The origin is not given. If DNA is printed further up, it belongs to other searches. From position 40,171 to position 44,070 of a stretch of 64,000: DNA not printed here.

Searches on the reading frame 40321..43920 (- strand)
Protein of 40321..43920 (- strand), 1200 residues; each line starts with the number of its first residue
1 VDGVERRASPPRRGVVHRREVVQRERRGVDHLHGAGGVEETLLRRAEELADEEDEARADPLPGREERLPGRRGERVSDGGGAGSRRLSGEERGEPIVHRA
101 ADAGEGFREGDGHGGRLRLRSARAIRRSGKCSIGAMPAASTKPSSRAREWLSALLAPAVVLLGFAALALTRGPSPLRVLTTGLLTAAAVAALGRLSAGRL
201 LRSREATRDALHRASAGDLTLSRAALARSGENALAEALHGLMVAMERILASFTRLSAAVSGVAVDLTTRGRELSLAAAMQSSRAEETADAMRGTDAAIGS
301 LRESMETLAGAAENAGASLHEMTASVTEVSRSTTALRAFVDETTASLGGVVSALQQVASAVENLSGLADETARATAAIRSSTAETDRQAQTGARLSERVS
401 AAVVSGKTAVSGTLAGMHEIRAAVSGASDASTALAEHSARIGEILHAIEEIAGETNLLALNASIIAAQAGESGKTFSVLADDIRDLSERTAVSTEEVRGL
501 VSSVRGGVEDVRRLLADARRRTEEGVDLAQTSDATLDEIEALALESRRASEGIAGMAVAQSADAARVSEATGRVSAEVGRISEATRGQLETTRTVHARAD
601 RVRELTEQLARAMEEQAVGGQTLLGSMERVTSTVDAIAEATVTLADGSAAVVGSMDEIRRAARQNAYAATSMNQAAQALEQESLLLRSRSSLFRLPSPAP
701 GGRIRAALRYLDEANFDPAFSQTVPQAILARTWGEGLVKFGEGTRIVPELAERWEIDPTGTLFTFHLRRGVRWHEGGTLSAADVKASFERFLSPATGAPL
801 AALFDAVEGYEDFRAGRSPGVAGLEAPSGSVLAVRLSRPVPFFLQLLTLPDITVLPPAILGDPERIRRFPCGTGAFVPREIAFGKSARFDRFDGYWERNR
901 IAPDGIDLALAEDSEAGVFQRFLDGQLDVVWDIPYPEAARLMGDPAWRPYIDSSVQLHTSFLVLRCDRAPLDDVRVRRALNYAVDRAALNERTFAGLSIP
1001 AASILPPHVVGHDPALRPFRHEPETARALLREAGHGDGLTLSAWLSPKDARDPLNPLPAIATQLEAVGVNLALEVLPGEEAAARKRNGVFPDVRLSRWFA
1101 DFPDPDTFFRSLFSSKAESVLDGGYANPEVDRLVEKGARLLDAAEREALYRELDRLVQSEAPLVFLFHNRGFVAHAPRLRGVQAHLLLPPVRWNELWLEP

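Call 19: search_protein_families(library=pfam, proteins=[window:40321-43920:-], max_evalue=0.001)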
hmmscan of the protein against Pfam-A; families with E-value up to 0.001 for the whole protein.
window:40321-43920:- (1200 aa): 2 families
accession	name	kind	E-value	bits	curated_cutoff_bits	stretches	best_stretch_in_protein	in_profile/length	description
PF00496.27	SBP_bac_5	-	5.5e-67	226.9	32.4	1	746-1117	2-365/368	Bacterial extracellular solute-binding proteins, family 5 Middle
PF00015.26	MCPsignal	-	1.8e-29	103.2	34.6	1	404-575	12-169/172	Methyl-accepting chemotaxis protein (MCP) signalling domain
